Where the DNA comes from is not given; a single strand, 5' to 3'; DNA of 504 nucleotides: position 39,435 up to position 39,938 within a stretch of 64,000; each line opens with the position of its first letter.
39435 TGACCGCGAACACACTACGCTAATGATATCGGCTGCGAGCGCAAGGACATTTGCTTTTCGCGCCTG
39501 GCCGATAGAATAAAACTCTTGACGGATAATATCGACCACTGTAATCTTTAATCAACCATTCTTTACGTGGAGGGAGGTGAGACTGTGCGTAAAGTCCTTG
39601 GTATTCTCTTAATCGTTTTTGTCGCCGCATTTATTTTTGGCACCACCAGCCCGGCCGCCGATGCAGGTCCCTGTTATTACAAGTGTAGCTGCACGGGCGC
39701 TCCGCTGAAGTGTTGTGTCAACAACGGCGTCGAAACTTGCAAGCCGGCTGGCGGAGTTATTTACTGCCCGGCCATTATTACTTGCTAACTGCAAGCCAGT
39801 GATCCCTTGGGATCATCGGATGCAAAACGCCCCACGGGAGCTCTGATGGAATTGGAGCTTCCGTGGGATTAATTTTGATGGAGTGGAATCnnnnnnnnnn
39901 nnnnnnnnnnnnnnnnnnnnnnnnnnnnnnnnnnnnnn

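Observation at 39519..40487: Secreted 8-Cys mini-protein encoded with a dedicated membrane-anchored CPPC thiol:disulfide oxidoreductase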

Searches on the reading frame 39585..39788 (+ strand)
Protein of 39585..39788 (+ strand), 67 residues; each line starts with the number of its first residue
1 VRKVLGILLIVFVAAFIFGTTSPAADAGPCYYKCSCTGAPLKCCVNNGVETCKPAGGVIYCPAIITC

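Call 3: search_protein_families(library=pfam, proteins=[window:39585-39788:+], max_evalue=0.1)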
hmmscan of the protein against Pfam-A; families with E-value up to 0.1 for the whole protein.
window:39585-39788:+ (67 aa): 0 families

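Call 4: search_protein_families(library=ncbifam, proteins=[window:39585-39788:+], max_evalue=0.1)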
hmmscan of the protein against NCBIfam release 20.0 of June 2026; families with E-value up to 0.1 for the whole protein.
window:39585-39788:+ (67 aa): 0 families

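Call 5: find_homologous_proteins(query=window:39585-39788:+, max_evalue=10)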
Query window:39585-39788:+ (67 aa): 9 proteins with E <= 10 among 9 candidates.
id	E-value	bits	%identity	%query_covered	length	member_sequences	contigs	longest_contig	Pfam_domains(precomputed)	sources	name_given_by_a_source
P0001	1.1e-32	129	90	100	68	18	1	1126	-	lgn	-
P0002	9.6e-31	123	84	100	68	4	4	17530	-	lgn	-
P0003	2.1e-29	118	85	100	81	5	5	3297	-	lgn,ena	-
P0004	2.2e-29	118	81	100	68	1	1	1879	-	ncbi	-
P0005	8.4e-28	113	81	100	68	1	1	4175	-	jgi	jgi:hypothetical protein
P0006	7.1e-27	110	81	100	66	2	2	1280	-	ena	-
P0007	8.6e-18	82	68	85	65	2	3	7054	-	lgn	-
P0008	1.0e-12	66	52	93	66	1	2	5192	-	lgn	-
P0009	1.9e-11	62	54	100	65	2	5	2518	-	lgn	-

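Call 7: find_encoding_contigs(protein=P0002, flank=6000, max_places=4)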
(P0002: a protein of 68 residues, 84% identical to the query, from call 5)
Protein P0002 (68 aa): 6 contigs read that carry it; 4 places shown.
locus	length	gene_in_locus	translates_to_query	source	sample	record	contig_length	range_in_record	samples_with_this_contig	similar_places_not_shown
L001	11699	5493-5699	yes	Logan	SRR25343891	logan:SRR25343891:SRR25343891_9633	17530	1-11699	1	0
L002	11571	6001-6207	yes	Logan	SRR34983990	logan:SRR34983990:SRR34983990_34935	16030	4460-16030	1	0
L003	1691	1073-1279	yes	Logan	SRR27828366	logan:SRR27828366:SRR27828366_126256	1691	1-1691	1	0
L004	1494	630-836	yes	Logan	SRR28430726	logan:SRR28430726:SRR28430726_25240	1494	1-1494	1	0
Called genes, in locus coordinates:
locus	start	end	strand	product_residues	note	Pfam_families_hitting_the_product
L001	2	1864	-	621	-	?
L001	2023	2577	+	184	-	PF06835:LptC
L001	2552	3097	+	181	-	-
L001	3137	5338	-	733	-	PF01074:Glyco_hydro_38N (weak), PF03065:Glyco_hydro_57, PF09094:AmyA-A_glucT_m, PF09095:AmyA-gluTrfs_C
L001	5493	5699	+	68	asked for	-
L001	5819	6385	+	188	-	PF00578:AhpC-TSA, PF08534:Redoxin (weak)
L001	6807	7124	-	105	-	-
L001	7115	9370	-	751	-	PF02163:Peptidase_M50 (weak), PF25881:HH_YBHG (weak)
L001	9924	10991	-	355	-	PF00871:Acetate_kinase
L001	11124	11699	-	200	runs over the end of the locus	PF01558:POR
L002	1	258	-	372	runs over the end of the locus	PF24684:Vgb_lyase (faint), PF10282:Lactonase, PF21783:YNCE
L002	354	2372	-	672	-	PF01839:FG-GAP (faint), PF13517:FG-GAP_3 (weak), PF14783:BBS2_Mid (faint), PF13517:FG-GAP_3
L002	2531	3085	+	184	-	PF06835:LptC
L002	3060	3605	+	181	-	-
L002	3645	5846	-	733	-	PF01074:Glyco_hydro_38N (weak), PF03065:Glyco_hydro_57, PF09094:AmyA-A_glucT_m, PF09095:AmyA-gluTrfs_C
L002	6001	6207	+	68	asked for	-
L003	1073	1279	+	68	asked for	-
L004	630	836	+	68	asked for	-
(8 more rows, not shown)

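Call 8: find_encoding_contigs(protein=P0007, flank=6000, max_places=4)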
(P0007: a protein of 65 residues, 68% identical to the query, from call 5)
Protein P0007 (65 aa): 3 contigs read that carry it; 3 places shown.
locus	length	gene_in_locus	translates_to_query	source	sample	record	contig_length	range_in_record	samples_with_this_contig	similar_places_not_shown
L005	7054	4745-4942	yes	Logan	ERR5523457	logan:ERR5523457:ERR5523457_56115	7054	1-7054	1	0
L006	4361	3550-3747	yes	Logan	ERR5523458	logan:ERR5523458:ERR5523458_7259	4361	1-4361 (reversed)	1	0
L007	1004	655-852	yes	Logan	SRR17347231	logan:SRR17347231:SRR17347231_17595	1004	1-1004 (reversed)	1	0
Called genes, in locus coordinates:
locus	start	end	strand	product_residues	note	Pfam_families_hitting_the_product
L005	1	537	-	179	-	?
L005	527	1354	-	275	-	PF00528:BPD_transp_1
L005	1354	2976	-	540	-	PF13379:NMT1_2 (faint), PF09084:NMT1, PF00691:OmpA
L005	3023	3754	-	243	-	PF04012:PspA_IM30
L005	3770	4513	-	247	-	-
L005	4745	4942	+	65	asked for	-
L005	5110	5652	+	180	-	PF00578:AhpC-TSA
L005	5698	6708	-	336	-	PF01207:Dus (faint), PF01180:DHO_dh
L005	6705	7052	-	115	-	?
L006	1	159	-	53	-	?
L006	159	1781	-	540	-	PF13379:NMT1_2 (faint), PF09084:NMT1, PF00691:OmpA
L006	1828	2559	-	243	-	PF04012:PspA_IM30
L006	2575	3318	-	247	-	-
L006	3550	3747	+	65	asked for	-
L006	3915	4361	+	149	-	?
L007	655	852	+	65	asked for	-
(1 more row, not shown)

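Call 9: find_encoding_contigs(protein=P0008, flank=6000, max_places=4)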
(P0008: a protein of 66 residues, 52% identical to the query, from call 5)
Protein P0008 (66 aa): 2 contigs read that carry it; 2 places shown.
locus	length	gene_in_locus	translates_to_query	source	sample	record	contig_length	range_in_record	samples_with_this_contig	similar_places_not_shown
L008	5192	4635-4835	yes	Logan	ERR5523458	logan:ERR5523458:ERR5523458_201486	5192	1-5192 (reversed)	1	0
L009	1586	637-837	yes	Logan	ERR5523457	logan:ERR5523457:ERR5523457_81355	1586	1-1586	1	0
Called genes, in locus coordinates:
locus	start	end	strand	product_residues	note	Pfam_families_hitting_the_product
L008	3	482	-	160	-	?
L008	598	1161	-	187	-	PF06475:Glycolipid_bind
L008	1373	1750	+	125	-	-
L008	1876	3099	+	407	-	PF04055:Radical_SAM, PF19288:CofH_C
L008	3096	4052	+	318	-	PF02621:VitK2_biosynth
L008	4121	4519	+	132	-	PF12680:SnoaL_2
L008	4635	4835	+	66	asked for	-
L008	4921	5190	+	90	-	?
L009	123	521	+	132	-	PF12680:SnoaL_2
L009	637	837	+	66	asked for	-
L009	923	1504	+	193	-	PF00578:AhpC-TSA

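Call 10: find_encoding_contigs(protein=P0009, flank=6000, max_places=5)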
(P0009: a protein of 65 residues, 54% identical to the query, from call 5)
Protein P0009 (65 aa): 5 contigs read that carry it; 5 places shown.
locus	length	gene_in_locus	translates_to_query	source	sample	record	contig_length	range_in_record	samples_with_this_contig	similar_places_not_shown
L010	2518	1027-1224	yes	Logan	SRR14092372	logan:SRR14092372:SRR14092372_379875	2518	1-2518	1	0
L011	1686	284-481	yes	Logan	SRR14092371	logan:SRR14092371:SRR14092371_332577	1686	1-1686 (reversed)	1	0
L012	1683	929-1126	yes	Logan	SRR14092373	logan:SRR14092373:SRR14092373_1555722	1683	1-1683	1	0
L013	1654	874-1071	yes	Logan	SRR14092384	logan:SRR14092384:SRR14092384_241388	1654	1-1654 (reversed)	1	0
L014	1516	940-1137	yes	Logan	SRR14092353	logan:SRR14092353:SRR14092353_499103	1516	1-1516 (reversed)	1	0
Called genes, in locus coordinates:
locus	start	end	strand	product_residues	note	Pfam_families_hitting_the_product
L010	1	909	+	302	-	?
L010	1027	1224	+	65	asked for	-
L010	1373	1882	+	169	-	PF00578:AhpC-TSA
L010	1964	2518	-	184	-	?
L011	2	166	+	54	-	?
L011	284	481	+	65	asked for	-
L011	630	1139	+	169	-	PF00578:AhpC-TSA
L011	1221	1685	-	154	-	?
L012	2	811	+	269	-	?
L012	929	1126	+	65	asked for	-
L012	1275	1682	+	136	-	?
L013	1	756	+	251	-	?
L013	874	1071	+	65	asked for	-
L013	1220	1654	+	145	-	?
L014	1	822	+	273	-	?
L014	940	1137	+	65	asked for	-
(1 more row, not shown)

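Call 12: find_related_loci(query=A1, collection=genome_contigs, flank=8000)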
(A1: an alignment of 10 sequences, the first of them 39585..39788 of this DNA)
Query A1 (67 aa) in genome_contigs; peptide patterns used: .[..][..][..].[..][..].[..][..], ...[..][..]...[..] (x = any residue, [..] = any of these).
188 stretches matched a pattern; 10 encode a relative of the query (tblastn E <= 1e-3); 10 distinct loci.
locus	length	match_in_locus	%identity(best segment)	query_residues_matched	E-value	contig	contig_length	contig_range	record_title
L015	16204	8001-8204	93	1-67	8e-39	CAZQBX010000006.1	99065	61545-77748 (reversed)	MAG TPA_asm: uncultured Ignavibacteria bacterium isolate binchicken_co16_313 genome assembly, contig: NODE_352_length_99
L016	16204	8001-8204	93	1-67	9e-39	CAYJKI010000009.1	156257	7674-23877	MAG TPA_asm: uncultured Ignavibacteria bacterium isolate ERP124720_co1_89 genome assembly, contig: NODE_126_length_15625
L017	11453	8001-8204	93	1-67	1e-37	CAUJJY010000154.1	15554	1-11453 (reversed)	MAG: candidate division Zixibacteria bacterium isolate KLAP179 genome assembly, contig: KLAP179_513674, whole genome sho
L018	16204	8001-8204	85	1-67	2e-34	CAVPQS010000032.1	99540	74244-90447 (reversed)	MAG: uncultured bacterium isolate MFD10097.bin.1.9 genome assembly, contig: contig_19954, whole genome shotgun sequence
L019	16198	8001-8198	84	1-67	2e-33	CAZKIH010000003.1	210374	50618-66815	MAG TPA_asm: uncultured Ignavibacteria bacterium isolate SRP173033_co2_66 genome assembly, contig: NODE_13_length_210374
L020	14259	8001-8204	88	1-67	2e-29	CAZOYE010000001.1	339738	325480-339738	MAG TPA_asm: uncultured Ignavibacteria bacterium isolate SRP323723_co1_129 genome assembly, contig: NODE_9_length_339738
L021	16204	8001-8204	87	1-67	6e-29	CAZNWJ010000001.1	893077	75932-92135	MAG TPA_asm: uncultured Ignavibacteria bacterium isolate binchicken_co16_17 genome assembly, contig: NODE_1_length_89307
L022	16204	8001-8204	87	1-67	1e-28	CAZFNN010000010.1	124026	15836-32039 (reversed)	MAG TPA_asm: uncultured Ignavibacteria bacterium isolate SRP323723_co1_126 genome assembly, contig: NODE_124_length_1240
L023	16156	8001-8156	64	1-53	2e-18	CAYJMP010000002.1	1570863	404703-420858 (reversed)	MAG TPA_asm: uncultured Ignavibacteria bacterium isolate ERP124720_co1_51 genome assembly, contig: NODE_2_length_1570863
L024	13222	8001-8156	64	1-53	4e-14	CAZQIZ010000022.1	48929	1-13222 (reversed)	MAG TPA_asm: uncultured Ignavibacteria bacterium isolate binchicken_co274_130 genome assembly, contig: NODE_1866_length_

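Call 22: predict_structure(alignment_id=A1)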
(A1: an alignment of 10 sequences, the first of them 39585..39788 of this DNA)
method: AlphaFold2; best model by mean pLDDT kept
length: 67 residues; sequences in the alignment: 10
mean_pLDDT: 75.4   pTM: 0.43
mean pLDDT of the five models: 75.4, 73.0, 70.2, 67.5, 51.8
residues with pLDDT >= 90: 0; 70-90: 50; 50-70: 17; < 50: 0
segments of 3 or more residues with pLDDT < 50: none
pLDDT, mean of each block of 10 residues (from residue 1): 82 76 64 80 83 76 63
secondary structure, 60 per line:
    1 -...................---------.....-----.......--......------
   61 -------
elements in order: H2-20 E30-34 E40-46 E49-54

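Call 24: fold_search(model_id=the predicted structure, library=pdb)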
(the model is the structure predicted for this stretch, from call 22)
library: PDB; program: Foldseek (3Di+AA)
matches with E <= 10: 135; with E <= 0.001: 0
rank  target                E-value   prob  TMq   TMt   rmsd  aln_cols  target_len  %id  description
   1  9pd5_K                3.1e+00  0.14  0.34  0.15  17.1        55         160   13  NER dual incision complex - NoF (released 2026-02-18)
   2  6ya2_B                3.5e+00  0.15  0.33  0.14   6.4        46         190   24  Crystal structure of TSWV glycoprotein N ectodomain (Trypsin treated) (released 2020-09-30)
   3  3pge_A                3.5e+00  0.14  0.32  0.15   8.3        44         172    9  Structure of sumoylated PCNA (released 2010-12-29)
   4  6ya0_B                3.5e+00  0.14  0.33  0.14   7.4        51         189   22  Crystal structure of TSWV glycoprotein N ectodomain (Trypsin treated) (released 2020-09-30)
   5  6ya2_C                3.9e+00  0.21  0.33  0.14   3.5        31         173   26  Crystal structure of TSWV glycoprotein N ectodomain (Trypsin treated) (released 2020-09-30)
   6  1cc6                  3.9e+00  0.16  0.29  0.06   3.0        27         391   11  PHE161 AND ARG166 VARIANTS OF P-HYDROXYBENZOATE HYDROXYLASE. IMPLICATIONS FOR NADPH RECOGNITION AND STRUCTURAL STABILITY (released 1999-03-12)
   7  4jfn                  4.2e+00  0.08  0.27  0.20   5.6        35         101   20  Crystal structure of the N-terminal, growth factor-like domain of the amyloid precursor protein bound to copper (released 2014-07-23)
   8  9h5k_C                4.2e+00  0.04  0.26  0.03  16.0        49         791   22  Cryo-EM structure of the SEAC-EGOC supercomplex (released 2025-11-05)
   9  7x0q_A                4.8e+00  0.16  0.29  0.06   2.7        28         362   14  Crystal structure of ATPase Clo1313_2554 from Clostridium thermocellum (released 2022-09-14)
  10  8k9s_B                4.8e+00  0.15  0.29  0.05   3.1        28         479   14  Crystal structure of plasmodium LysRS complexing with ASP3026 derived LysRS inhibitor 1 (ADKI1) (released 2024-06-26)
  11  9e5c_7h               4.8e+00  0.15  0.34  0.04   8.3        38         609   16  Cryo-EM structure of 96 nm repeat of microtubule doublet from T. brucei flagellum (released 2025-03-12)
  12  1dob                  4.8e+00  0.14  0.29  0.06   3.0        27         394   11  THE MOBIL FLAVIN OF 4-OH BENZOATE HYDROXYLASE: MOTION OF A PROSTHETIC GROUP REGULATES CATALYSIS (released 1994-11-30)
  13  6kab_B                4.8e+00  0.14  0.29  0.05   3.3        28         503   14  Crystal structure of plasmodium lysyl-tRNA synthetase in complex with a cladosporin derivative 2 (released 2020-04-08)
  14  4yfk_D                4.8e+00  0.09  0.30  0.03   3.3        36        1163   14  Escherichia coli RNA polymerase in complex with squaramide compound 8. (released 2015-03-11)
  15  4apl_D                4.8e+00  0.08  0.28  0.07   6.4        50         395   14  Crystal Structure of AMA1 from Neospora caninum (released 2012-12-05)
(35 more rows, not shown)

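Call 26: search_protein_representatives(alignment_id=A1)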
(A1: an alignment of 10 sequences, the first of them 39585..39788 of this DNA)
Query: 10 sequences, 67 profile positions. Proteins with E-value up to 0.001 (for the whole library): 40; up to 1e-10: 13; up to 1e-30: 1. The best 40 are listed.
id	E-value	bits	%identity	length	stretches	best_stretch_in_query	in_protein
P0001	1.5e-33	130.9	-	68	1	1-67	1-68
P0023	7.9e-17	77.4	-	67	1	1-67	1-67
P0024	1.8e-16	76.2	-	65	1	1-67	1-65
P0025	3.6e-14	68.8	-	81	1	1-54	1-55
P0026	3.9e-14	68.7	-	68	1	1-63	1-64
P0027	1.1e-13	67.3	-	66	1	1-67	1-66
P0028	1.6e-13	66.8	-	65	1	1-67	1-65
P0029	5.4e-13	65.1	-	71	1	1-67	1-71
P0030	1.5e-12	63.7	-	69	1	1-67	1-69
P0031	2.2e-12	63.1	-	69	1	1-67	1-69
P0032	1.0e-11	61.0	-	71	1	1-65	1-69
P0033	2.1e-11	60.0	-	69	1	3-67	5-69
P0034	3.4e-11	59.3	-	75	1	1-67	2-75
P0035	1.5e-10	57.2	-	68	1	1-66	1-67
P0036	2.5e-10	56.5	-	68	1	1-67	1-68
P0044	4.4e-08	49.3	-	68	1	1-65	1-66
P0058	2.3e-04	37.4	-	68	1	1-67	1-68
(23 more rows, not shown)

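Call 30: find_homologous_proteins(query=A2, max_evalue=0.01)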
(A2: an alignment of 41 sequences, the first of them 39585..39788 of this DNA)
Query A2 (41 sequences) (67 aa, profile of the alignment): 121 proteins with E <= 0.01 among 3963 candidates; the best 120 are listed.
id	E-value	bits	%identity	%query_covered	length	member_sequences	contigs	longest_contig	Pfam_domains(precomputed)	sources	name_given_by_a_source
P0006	8.1e-23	98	81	100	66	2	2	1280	-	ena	-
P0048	5.7e-22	95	39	100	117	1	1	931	-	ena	-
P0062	2.3e-21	93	46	100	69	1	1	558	-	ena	-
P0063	3.6e-21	93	40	100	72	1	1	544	-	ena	-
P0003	1.0e-20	91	85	100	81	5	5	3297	-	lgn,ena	-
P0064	1.3e-20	91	44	100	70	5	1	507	-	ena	-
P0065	1.4e-20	91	57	96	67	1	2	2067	-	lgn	-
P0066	2.8e-20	90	44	100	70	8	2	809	-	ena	-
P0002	4.1e-20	89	84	100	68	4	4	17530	-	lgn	-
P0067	5.8e-20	89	40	84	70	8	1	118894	-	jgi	jgi:hypothetical protein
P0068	7.8e-20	88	41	100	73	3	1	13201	-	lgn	-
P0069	8.3e-20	88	40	100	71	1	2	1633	-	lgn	-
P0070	1.2e-19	88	60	79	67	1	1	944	-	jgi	jgi:hypothetical protein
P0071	1.2e-19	88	63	100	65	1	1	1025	-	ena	-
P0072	1.4e-19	88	44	100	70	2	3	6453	-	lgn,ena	-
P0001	3.9e-19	86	90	100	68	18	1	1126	-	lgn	-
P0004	1.6e-18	84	81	100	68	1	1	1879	-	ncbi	-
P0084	1.7e-17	81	50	81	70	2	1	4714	-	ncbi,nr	ncbi:MAG TPA: hypothetical protein VFX92_01020 [Candidatus Krumholzibacteria bacterium]|nr:hypotheti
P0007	3.8e-17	80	68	85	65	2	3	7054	-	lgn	-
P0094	1.6e-16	78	39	100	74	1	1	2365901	-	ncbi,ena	-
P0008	8.0e-16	76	52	93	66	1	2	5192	-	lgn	-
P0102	1.1e-15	75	41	100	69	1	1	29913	-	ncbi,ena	-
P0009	2.2e-15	74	54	100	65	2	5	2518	-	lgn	-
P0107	3.4e-15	74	40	96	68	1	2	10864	-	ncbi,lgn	-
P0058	8.2e-15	72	39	100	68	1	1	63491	-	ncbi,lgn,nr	ncbi:MAG: hypothetical protein DHS20C21_04070 [Gemmatimonadota bacterium]|nr:MAG: hypothetical prote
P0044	1.1e-13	69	39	96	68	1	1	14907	-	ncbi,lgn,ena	ncbi:MAG TPA: hypothetical protein VF756_01745 [Thermoanaerobaculia bacterium]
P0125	5.1e-13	67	51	100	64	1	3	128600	-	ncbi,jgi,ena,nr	ncbi:MAG TPA: hypothetical protein VLB76_21730 [Thermoanaerobaculia bacterium]|jgi:hypothetical prot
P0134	6.0e-11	60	29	100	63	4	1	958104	-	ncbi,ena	-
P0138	4.5e-10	57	39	78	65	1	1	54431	-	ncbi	ncbi:MAG: hypothetical protein AB1644_05800 [Candidatus Zixiibacteriota bacterium]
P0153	4.1e-8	51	38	78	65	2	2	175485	-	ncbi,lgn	-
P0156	7.7e-8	50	34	96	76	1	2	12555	-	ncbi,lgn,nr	ncbi:MAG TPA: hypothetical protein VE685_00580 [Thermoanaerobaculia bacterium]|nr:hypothetical prote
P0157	1.6e-7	49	-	-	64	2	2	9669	-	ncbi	-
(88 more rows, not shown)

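Call 31: find_encoding_contigs(protein=P0094, flank=5000, max_places=2)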
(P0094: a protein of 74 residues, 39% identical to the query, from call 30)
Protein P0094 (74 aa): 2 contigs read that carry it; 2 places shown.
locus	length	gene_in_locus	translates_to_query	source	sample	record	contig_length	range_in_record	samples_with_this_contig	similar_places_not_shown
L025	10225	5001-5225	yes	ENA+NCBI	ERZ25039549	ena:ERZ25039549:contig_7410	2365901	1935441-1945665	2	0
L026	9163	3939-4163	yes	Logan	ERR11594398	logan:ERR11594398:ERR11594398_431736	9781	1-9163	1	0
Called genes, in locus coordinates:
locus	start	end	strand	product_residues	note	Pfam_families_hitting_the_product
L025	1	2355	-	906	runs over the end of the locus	PF17900:Peptidase_M1_N, PF01433:Peptidase_M1, PF13860:FlgD_ig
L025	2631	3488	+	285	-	-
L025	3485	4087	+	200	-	PF00578:AhpC-TSA, PF08534:Redoxin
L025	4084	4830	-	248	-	PF05359:DUF748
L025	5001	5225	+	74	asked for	-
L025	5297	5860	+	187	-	PF00578:AhpC-TSA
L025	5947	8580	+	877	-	PF14870:PSII_BNR (faint), PF02012:BNR (faint), PF25852:DUF6242_C (faint), PF15902:Sortilin-Vps10, PF13860:FlgD_ig (weak)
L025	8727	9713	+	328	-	PF16868:NMT1_3, PF12974:Phosphonate-bd (faint), PF09084:NMT1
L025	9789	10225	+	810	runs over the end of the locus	PF06808:DctM, PF00364:Biotin_lipoyl (weak)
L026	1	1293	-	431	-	?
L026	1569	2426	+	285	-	-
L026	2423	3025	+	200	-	PF00578:AhpC-TSA, PF08534:Redoxin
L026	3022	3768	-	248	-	PF05359:DUF748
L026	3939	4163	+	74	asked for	-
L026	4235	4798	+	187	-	PF00578:AhpC-TSA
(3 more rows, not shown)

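Call 32: find_encoding_contigs(protein=P0058, flank=5000, max_places=2)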
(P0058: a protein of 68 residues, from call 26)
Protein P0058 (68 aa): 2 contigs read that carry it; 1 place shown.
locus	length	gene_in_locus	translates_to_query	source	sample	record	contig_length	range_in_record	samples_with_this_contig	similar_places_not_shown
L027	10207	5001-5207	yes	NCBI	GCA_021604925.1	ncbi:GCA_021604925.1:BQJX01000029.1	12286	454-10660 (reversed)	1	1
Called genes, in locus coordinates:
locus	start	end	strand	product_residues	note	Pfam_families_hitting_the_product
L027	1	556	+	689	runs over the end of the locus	PF01432:Peptidase_M3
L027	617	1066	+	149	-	-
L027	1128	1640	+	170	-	-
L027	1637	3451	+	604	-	PF14341:PilX_N (weak)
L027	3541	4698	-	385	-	PF03590:AsnA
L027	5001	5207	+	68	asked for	-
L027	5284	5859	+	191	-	PF00578:AhpC-TSA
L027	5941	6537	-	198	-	PF01583:APS_kinase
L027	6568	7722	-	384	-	PF14306:PUA_2, PF01747:ATP-sulfurylase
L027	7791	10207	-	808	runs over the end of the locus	PF02563:Poly_export, PF10531:SLBB, PF22461:SLBB_2 (weak), PF10531:SLBB, PF22461:SLBB_2 (weak)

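Call 33: find_encoding_contigs(protein=P0125, flank=5000, max_places=2)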
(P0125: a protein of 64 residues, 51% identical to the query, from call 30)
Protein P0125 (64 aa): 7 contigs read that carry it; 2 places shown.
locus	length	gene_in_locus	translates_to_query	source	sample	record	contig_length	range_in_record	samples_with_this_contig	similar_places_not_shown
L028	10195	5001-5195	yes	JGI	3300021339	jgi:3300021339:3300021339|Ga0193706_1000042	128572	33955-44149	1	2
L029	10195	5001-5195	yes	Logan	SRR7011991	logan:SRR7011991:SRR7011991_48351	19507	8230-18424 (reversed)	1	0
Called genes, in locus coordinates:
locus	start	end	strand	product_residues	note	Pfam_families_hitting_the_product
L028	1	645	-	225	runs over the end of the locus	PF00258:Flavodoxin_1, PF02525:Flavodoxin_2 (weak), PF03358:FMN_red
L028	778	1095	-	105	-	-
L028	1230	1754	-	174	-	-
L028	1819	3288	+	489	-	PF17767:NAPRTase_N, PF02749:QRPTase_N (faint), PF17956:NAPRTase_C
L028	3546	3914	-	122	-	PF03860:Csp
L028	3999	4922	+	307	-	PF01545:Cation_efflux, PF16916:ZT_dimer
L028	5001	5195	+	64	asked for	-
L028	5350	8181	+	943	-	PF13229:Beta_helix (faint)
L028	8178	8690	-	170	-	PF02870:Methyltransf_1N, PF01035:DNA_binding_1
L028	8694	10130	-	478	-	PF02805:Ada_Zn_binding, PF12833:HTH_18, PF00730:HhH-GPD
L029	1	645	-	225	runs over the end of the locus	PF00258:Flavodoxin_1, PF02525:Flavodoxin_2 (weak), PF03358:FMN_red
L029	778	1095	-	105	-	-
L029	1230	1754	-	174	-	-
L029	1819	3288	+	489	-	PF17767:NAPRTase_N, PF02749:QRPTase_N (faint), PF17956:NAPRTase_C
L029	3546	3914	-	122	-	PF03860:Csp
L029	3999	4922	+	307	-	PF01545:Cation_efflux, PF16916:ZT_dimer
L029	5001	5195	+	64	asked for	-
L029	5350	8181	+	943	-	PF13229:Beta_helix (faint)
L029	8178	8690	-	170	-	PF02870:Methyltransf_1N, PF01035:DNA_binding_1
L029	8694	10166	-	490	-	PF02805:Ada_Zn_binding, PF12833:HTH_18, PF00730:HhH-GPD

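Call 34: find_encoding_contigs(protein=P0134, flank=5000, max_places=2)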
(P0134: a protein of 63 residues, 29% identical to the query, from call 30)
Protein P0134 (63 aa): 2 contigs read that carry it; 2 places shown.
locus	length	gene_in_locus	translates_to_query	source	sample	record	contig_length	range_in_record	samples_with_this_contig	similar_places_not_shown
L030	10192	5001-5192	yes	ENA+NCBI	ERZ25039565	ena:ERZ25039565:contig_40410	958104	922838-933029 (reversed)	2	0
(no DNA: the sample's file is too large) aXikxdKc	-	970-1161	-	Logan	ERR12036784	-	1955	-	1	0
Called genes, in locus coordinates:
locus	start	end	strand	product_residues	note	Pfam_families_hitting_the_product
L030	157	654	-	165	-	PF08327:AHSA1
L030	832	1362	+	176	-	PF07638:Sigma70_ECF, PF08281:Sigma70_r4_2 (weak)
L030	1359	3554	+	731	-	PF00069:Pkinase, PF07714:PK_Tyr_Ser-Thr, PF03109:ABC1, PF24885:TPR_NPHP3 (weak), PF13424:TPR_12 (weak), PF13424:TPR_12, PF24885:TPR_NPHP3, PF13424:TPR_12, +8 more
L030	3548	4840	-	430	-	-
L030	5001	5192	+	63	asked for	-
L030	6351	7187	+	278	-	PF13385:Laminin_G_3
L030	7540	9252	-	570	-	-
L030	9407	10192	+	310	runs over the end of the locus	-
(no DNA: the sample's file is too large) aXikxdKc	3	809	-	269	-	?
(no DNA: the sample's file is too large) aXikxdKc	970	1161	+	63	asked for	-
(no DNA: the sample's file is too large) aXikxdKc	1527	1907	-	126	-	-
